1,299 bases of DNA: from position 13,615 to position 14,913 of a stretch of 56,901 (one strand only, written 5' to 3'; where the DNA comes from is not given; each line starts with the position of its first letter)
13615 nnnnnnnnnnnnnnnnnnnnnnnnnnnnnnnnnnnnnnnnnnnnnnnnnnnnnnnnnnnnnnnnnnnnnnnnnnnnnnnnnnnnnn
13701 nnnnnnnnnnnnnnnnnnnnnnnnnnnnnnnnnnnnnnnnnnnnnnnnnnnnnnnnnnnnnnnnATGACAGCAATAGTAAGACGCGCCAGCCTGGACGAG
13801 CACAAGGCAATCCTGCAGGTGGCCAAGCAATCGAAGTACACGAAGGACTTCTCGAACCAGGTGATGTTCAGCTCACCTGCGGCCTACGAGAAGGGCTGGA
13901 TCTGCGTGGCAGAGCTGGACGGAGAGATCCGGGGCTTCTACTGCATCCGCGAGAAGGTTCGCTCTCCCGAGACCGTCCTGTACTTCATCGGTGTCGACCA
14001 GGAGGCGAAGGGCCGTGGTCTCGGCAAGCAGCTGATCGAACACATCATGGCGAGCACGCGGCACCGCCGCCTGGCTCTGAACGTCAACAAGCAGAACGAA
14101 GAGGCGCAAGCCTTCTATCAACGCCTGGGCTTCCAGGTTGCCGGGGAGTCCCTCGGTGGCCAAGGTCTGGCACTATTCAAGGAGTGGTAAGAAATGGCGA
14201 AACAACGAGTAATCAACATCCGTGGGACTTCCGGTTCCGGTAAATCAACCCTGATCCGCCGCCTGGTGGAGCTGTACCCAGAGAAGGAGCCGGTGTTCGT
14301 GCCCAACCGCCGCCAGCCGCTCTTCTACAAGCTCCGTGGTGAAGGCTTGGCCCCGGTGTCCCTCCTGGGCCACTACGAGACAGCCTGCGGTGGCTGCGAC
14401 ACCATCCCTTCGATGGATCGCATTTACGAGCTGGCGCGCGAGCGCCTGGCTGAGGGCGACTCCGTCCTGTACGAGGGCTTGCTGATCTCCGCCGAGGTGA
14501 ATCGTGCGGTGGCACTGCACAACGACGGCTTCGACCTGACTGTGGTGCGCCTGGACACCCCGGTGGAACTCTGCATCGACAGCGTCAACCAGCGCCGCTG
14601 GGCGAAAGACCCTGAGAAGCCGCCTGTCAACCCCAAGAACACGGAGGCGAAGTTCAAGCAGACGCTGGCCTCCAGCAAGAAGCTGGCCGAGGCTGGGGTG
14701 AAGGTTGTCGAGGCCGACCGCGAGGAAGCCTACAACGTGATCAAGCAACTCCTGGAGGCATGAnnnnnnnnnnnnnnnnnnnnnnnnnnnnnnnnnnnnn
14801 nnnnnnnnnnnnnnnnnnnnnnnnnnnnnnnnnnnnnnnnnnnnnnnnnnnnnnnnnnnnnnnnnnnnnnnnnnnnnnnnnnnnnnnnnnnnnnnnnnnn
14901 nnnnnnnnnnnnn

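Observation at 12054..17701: Tightly coupled operon that looks like a thymidine hypermodification pathway ending in an N-acetylated aminomethyl-type side chain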

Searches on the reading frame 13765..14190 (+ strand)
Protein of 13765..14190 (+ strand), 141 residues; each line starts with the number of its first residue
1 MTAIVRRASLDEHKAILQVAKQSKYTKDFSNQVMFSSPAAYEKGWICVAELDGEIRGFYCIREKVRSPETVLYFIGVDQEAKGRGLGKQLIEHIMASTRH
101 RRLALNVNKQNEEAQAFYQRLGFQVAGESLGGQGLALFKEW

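Call 4: search_protein_families(library=pfam, proteins=[window:13765-14190:+], max_evalue=0.01)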
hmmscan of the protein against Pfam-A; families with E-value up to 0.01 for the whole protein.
window:13765-14190:+ (141 aa): 8 families
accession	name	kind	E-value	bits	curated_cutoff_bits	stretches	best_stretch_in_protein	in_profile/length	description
PF00583.31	Acetyltransf_1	-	4.1e-16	59.7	20.7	1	42-123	31-116/116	Acetyltransferase (GNAT) family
PF13508.13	Acetyltransf_7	-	1.4e-14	54.6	27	1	46-125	5-84/84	Acetyltransferase (GNAT) domain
PF13673.13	Acetyltransf_10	-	8.1e-12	45.7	23.6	1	46-135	33-119/128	Acetyltransferase (GNAT) domain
PF08445.16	FR47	-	7.6e-10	39.1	22.1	1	63-126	15-80/86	FR47-like protein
PF13527.13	Acetyltransf_9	-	4e-05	24.1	25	1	5-125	2-126/127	Acetyltransferase (GNAT) domain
PF18014.7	Acetyltransf_18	-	0.00011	22.3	22.7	1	84-125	60-101/124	Acetyltransferase (GNAT) domain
PF14542.12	Acetyltransf_CG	-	0.00051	20.6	30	1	69-103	24-58/80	GCN5-related N-acetyl-transferase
PF13420.13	Acetyltransf_4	-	0.0043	17.5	24.3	1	69-128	78-139/155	Acetyltransferase (GNAT) domain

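Call 5: search_protein_families(library=phrogs, proteins=[window:13765-14190:+], max_evalue=0.001)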
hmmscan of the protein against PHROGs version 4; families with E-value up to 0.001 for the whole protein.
window:13765-14190:+ (141 aa): 6 families
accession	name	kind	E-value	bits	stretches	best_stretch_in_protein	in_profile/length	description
phrog_1249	-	other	1.2e-26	94.5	1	1-131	6-154/180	acetyltransferase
phrog_3810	-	other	1.5e-13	52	1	22-126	32-145/155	acetyltransferase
phrog_7861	-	other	3.9e-05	24.3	1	72-131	56-115/159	acetyltransferase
phrog_8663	-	unknown function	0.00017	21.7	1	51-124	202-276/314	-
phrog_21214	-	other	0.00024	22.2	1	48-124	57-123/129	acetyltransferase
phrog_1758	-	other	0.00037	21.5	1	74-127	104-162/184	acetyltransferase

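Call 47: search_protein_families(library=ncbifam, proteins=[window:13765-14190:+], max_evalue=0.001)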
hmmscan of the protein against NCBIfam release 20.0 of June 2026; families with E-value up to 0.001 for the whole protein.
window:13765-14190:+ (141 aa): 13 families
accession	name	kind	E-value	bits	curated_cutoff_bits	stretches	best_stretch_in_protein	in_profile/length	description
NF007807.0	PRK10514.1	equivalog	2.7e-13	50.1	134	1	75-129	76-128/147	acetyltransferase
TIGR01575.1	rimI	equivalog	3e-13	50.1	86.4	1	14-127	3-116/132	ribosomal protein S18-alanine N-acetyltransferase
TIGR03448.1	mycothiol_MshD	equivalog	3.5e-11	43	163.1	1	50-126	207-288/294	mycothiol synthase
NF007853.0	PRK10562.1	equivalog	6.5e-10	39.4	125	1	47-129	51-126/146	N-acetyltransferase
NF002959.0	PRK03624.1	equivalog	1.6e-09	37.7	124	1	71-126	74-132/147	GNAT family acetyltransferase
NF007025.1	PRK09491.1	equivalog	6.7e-08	32.6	173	1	51-124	46-120/145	ribosomal protein S18-alanine N-acetyltransferase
TIGR02406.1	ectoine_EctA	equivalog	9.8e-07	28.9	120.6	1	10-122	6-122/157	diaminobutyrate acetyltransferase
NF040503.1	resist_ArsN1a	equivalog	3.6e-06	26.8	170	1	73-127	80-137/159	arsinothricin resistance N-acetyltransferase ArsN1 family A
NF053587.1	SpmdActasePaiA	equivalog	3.4e-05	23.7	250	1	77-127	98-151/172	spermidine/spermine N(1)-acetyltransferase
NF040501.1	resist_ArsN2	equivalog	8.7e-05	22.1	125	1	68-126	47-104/133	arsenic resistance N-acetyltransferase ArsN2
NF007527.0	PRK10140.1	equivalog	0.00032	20.6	236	1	4-128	5-141/162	N-acetyltransferase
TIGR03585.1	PseH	equivalog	0.00048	20.2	93.1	1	72-127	82-137/156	UDP-4-amino-4,6-dideoxy-N-acetyl-beta-L-altrosamine N-acetyltransferase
TIGR03103.1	trio_acet_GNAT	equivalog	0.00067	18.3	569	1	71-124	157-213/547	N-acetylglutaminylglutamine synthetase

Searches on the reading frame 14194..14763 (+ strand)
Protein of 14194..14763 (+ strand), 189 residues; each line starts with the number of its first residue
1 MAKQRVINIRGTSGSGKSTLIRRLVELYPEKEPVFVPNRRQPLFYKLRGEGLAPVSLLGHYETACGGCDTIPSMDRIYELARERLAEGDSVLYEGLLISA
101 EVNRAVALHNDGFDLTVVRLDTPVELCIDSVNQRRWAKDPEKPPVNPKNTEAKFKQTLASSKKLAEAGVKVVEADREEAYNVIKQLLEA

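Call 4: search_protein_families(library=pfam, proteins=[window:14194-14763:+], max_evalue=0.01)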
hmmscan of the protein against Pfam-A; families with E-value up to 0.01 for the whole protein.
window:14194-14763:+ (189 aa): 8 families
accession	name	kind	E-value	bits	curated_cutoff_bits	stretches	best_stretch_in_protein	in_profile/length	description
PF13671.12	AAA_33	-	1.8e-06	28.7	27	1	6-138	1-122/143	AAA domain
PF06414.18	Zeta_toxin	-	4.5e-06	26.7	22.3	1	86-176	93-189/199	Zeta toxin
PF13401.12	AAA_22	-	0.00013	22.7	27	1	4-66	5-59/130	AAA domain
PF13191.12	AAA_16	-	0.00057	20.9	32.6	1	5-61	25-82/167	AAA ATPase domain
PF18748.7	HMUDK_HMUD1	-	0.00069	19.6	27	1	6-139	19-152/196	5-hmdU DNA kinase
PF00005.33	ABC_tran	-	0.0013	19.8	25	1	3-30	10-37/137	ABC transporter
PF05729.18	NACHT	-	0.0048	17.2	26.7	1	5-27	1-23/167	NACHT domain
PF13238.12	AAA_18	-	0.0082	17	29.4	0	7-27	1-21/128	AAA domain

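Call 5: search_protein_families(library=phrogs, proteins=[window:14194-14763:+], max_evalue=0.001)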
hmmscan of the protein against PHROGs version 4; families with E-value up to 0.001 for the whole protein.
window:14194-14763:+ (189 aa): 2 families
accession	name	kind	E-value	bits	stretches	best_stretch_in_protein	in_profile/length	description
phrog_800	-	head and packaging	3.6e-32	112.6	1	2-188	30-210/511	terminase small subunit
phrog_761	-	other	2.2e-06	28.6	1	1-187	16-208/362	thymidylate kinase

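Call 27: search_solved_structures(query=window:14194-14763:+, max_evalue=1)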
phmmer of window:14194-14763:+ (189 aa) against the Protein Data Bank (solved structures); distinct sequences matched with E-value up to 1: 9.
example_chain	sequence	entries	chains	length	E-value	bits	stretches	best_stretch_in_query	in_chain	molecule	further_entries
4f4j_A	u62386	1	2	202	0.021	17.8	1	4-49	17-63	Guanylate kinase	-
9drz_A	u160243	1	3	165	0.043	16.8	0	4-30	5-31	p-loop containing nucleoside triphosphatehydrolase protein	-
7n6g_6M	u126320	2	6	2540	0.06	16.3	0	5-49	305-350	FAP42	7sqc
1gky_A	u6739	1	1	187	0.14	15.1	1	5-37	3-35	GUANYLATE KINASE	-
1ex6_A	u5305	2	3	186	0.18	14.8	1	5-37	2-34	GUANYLATE KINASE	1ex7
7m33_C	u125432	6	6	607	0.78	12.7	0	3-33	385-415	Probable multidrug resistance ABC transporter ATP-binding/permease protein YheI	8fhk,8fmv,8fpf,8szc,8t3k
8t1p_C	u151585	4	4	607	0.78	12.7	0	3-33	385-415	Probable multidrug resistance ABC transporter ATP-binding/permease protein YheI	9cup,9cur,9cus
8dze_A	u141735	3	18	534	0.83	12.6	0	9-56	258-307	BfpD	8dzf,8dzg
6l8d_A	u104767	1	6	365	0.85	12.6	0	7-34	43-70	Magnesium-chelatase subunit ChlI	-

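Call 41: search_dna_similar(query=window:14194-14763:+, collection=phages, mode=protein, max_rows=40, rows=spread)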
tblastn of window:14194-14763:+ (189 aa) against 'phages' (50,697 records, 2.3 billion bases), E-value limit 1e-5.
Records with a match: 29; places in all: 29; records where one place covers at least 80% of the query: 29.
Best place of each record, by identity: >=99% 1; 95-99% 8; 80-90% 7; <60% 13.
By first word of the organism name: Pseudomonas 16; Rhizobium 3; Rhodoferax 2; Delftia 2; phage 1; Caudoviricetes 1; Bacteriophage 1; Stenotrophomonas 1; Pseudanabaena 1; Acinetobacter 1.
By host as written in the record: Pseudomonas aeruginosa 10; Pseudomonas sp. 3; - 3; Rhodoferax sp. IMCC26218 2; Delftia acidovorans 2; Pseudomonas aeruginosa PA14 1; Pseudomonas aeruginosa PAO-1 1; Pseudomonas luteola 1; and 6 more.
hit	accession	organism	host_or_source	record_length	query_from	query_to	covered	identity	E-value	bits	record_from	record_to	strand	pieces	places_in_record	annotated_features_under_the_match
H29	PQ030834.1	Pseudomonas phage phiW8-1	Pseudomonas aeruginosa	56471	1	189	100%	99.5%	2e-122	385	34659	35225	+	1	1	record has no annotation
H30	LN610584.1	Pseudomonas phage vB_PaeS_PAO1_Ab19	Pseudomonas aeruginosa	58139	1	189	100%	98.4%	4e-121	382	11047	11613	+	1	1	record has no annotation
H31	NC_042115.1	Pseudomonas phage vB_PaeS_PAO1_Ab19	Pseudomonas aeruginosa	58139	1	189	100%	98.4%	4e-121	382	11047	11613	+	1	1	terminase small subunit | hypothetical protein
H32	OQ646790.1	Pseudomonas phage PA_LZ03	Pseudomonas aeruginosa PA14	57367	1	189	100%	97.4%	3e-120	379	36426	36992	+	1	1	hypothetical protein (x2)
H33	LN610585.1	Pseudomonas phage vB_PaeS_PAO1_Ab20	Pseudomonas aeruginosa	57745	1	189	100%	97.4%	4e-119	376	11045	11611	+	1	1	record has no annotation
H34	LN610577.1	Pseudomonas phage vB_PaeS_PAO1_Ab18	Pseudomonas aeruginosa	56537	1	189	100%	96.8%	1e-118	374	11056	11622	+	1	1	ORF12: hypothetical protein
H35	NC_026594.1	Pseudomonas phage vB_PaeS_PAO1_Ab18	Pseudomonas aeruginosa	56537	1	189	100%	96.8%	1e-118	374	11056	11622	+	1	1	ORF12: terminase small subunit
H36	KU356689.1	Pseudomonas phage ZC01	Pseudomonas aeruginosa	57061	1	189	100%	96.3%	3e-119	376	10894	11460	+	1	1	hypothetical protein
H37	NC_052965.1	Pseudomonas phage ZC01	Pseudomonas aeruginosa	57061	1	189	100%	96.3%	3e-119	376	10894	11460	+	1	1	terminase small subunit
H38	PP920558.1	Pseudomonas phage Lucjan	Pseudomonas aeruginosa PAO-1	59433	1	189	100%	89.4%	7e-111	352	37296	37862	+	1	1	hypothetical protein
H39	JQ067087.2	Pseudomonas phage PaMx11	Pseudomonas aeruginosa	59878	1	189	100%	86.8%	2e-107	342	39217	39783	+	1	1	hypothetical protein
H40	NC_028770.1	Pseudomonas phage PaMx11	Pseudomonas aeruginosa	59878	1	189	100%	86.8%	2e-107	342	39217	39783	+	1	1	terminase small subunit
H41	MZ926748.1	Pseudomonas phage AIIMS-Plu-RaNi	Pseudomonas luteola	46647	1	189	100%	86.2%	2e-106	339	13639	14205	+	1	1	hypothetical protein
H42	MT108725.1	Pseudomonas phage Epa5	Pseudomonas sp.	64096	3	188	98%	81.2%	5e-99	318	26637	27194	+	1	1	none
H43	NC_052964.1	Pseudomonas phage Epa5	Pseudomonas sp.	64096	3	188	98%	81.2%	5e-99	318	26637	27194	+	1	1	none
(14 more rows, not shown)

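Call 47: search_protein_families(library=ncbifam, proteins=[window:14194-14763:+], max_evalue=0.001)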
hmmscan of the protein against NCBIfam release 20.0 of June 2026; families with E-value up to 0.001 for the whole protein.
window:14194-14763:+ (189 aa): 0 families
